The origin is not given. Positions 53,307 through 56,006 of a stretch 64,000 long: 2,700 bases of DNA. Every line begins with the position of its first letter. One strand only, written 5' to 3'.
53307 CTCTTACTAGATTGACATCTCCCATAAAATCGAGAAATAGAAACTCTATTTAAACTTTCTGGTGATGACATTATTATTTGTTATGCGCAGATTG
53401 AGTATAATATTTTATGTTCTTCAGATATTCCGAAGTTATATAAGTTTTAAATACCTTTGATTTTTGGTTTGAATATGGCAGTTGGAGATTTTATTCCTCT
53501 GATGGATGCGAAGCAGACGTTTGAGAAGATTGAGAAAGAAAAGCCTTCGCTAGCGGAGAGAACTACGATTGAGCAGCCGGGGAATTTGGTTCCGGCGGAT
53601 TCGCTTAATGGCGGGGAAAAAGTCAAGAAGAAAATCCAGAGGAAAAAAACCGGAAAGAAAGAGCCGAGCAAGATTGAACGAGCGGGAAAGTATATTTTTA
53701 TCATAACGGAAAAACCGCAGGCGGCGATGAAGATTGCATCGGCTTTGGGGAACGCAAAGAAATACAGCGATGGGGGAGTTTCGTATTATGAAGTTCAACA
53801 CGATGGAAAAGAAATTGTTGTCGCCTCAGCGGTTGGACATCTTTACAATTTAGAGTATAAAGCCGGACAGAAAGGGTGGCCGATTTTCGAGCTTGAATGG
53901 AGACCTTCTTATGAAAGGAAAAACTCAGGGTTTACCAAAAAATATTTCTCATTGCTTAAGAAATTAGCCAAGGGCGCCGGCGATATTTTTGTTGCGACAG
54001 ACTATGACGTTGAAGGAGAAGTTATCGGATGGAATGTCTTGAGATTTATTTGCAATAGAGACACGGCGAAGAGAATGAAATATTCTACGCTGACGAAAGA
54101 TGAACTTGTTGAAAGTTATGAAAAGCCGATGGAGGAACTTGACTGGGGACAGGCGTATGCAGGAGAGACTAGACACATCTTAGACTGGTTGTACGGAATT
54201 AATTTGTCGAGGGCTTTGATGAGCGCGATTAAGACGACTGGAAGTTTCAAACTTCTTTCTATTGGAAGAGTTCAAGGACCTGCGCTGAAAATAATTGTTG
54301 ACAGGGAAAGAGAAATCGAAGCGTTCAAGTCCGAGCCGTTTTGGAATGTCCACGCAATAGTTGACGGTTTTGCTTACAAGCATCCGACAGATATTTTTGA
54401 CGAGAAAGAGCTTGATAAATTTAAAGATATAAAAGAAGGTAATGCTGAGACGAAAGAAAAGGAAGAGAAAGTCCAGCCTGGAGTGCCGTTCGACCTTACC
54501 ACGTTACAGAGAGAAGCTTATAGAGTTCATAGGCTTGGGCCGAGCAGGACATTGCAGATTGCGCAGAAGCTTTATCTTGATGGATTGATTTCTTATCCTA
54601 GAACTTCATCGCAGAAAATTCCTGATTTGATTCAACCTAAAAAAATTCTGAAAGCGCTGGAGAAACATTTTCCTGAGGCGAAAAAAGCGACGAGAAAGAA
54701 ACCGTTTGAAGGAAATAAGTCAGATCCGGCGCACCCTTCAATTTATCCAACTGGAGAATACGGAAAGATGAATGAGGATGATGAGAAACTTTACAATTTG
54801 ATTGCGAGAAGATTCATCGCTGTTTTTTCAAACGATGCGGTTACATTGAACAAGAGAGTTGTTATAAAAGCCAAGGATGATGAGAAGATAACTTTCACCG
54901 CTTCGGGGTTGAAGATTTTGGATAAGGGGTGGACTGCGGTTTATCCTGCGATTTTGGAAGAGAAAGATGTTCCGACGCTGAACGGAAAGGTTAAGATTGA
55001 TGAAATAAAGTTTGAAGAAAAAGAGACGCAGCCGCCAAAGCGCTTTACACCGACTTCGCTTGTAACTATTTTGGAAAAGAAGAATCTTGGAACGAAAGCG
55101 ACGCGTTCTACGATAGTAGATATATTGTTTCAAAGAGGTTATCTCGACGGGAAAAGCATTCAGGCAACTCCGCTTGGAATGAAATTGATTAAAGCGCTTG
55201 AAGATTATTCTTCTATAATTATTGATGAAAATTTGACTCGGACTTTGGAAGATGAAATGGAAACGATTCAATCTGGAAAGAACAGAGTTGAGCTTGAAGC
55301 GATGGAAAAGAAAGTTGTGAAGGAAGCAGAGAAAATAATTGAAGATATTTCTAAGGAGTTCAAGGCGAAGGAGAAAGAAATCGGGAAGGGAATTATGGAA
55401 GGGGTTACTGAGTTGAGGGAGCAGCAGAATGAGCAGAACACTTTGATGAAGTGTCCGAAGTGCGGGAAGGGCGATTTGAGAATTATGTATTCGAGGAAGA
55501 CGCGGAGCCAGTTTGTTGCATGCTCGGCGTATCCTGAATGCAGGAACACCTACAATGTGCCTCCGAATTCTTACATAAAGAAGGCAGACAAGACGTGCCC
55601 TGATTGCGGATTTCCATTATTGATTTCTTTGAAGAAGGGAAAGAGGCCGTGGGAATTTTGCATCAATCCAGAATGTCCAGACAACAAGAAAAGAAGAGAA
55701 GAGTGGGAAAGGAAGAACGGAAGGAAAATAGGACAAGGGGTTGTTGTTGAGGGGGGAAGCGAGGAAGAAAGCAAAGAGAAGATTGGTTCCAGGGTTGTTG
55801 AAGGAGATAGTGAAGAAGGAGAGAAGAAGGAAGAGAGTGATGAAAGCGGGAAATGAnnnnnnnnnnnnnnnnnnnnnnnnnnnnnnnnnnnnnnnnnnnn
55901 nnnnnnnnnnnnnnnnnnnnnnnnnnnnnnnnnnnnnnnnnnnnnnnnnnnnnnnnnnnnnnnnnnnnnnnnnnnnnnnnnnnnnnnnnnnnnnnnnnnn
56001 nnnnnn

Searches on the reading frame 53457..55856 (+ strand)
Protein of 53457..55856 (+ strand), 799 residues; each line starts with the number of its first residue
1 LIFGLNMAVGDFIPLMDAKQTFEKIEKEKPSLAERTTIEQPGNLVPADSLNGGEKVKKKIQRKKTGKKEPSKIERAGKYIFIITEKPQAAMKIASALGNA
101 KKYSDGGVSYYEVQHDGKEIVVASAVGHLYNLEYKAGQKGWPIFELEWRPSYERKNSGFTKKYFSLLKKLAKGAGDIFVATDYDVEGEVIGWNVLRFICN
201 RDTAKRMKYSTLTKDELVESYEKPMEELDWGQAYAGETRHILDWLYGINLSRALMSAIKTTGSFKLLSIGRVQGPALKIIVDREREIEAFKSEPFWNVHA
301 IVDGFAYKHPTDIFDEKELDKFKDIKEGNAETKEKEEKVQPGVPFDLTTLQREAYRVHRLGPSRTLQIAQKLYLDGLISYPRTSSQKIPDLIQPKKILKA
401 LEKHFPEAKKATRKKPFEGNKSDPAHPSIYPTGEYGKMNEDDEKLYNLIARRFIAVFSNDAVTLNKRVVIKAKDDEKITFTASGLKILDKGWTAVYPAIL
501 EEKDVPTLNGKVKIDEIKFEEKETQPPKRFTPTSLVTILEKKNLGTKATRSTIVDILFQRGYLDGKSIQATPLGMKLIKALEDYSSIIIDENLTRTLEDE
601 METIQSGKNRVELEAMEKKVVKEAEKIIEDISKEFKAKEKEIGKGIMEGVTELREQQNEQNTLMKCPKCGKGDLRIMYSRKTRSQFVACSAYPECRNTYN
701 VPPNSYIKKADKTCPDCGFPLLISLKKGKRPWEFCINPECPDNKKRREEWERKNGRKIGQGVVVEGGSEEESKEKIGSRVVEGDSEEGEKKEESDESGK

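Call 10: search_protein_families(library=pfam, proteins=[window:53457-55856:+], max_evalue=0.00001)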
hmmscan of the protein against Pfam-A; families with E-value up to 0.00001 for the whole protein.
window:53457-55856:+ (799 aa): 3 families
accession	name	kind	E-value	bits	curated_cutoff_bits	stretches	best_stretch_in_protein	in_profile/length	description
PF01131.25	Topoisom_bac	-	2.4e-107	359.9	35.1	1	229-610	3-405/411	DNA topoisomerase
PF01751.28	Toprim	-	2.6e-13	50.4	23.1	1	82-209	3-93/96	Toprim domain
PF01396.24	Zn_ribbon_Top1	-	2.9e-11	43.4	32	1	665-704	3-39/39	Topoisomerase DNA binding C4 zinc finger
